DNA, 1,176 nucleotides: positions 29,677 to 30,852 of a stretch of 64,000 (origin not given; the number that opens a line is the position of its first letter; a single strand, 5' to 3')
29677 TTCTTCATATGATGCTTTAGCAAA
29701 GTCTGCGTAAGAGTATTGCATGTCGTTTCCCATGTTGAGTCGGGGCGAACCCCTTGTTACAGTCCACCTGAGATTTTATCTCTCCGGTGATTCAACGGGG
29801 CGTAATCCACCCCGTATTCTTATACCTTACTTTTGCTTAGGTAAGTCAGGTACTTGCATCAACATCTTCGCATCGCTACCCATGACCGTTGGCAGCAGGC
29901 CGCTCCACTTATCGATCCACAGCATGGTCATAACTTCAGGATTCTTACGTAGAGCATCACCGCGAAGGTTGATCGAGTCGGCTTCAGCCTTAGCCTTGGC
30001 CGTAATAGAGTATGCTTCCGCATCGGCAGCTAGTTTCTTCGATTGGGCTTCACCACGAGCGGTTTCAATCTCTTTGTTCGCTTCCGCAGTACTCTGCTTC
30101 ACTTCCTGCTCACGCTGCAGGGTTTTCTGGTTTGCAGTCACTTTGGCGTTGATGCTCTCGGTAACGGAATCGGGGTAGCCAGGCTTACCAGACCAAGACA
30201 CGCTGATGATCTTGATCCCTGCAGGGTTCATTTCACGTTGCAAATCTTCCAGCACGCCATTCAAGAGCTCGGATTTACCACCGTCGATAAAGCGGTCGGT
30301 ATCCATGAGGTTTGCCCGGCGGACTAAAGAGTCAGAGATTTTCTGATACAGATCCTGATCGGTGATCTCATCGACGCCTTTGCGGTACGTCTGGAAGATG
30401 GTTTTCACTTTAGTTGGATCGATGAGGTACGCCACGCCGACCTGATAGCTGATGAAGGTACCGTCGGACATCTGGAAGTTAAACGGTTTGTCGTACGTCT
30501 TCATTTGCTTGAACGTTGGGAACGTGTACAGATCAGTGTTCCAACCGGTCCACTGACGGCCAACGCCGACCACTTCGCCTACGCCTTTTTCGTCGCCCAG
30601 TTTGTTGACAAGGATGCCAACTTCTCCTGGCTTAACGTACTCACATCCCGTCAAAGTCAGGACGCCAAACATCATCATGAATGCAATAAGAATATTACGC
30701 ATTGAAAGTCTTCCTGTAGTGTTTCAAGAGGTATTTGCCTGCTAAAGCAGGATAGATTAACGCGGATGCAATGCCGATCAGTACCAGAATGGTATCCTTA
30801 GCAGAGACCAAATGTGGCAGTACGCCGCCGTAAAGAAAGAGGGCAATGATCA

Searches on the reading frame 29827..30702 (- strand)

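Call 17: search_protein_families(library=pfam, proteins=[window:29827-30702:-], max_evalue=0.01)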
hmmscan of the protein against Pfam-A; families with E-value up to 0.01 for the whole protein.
window:29827-30702:- (291 aa): 1 family
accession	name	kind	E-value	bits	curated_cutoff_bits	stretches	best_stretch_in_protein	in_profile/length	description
PF01145.31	Band_7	-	3.9e-24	86.1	23.6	1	23-208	3-176/176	SPFH domain / Band 7 family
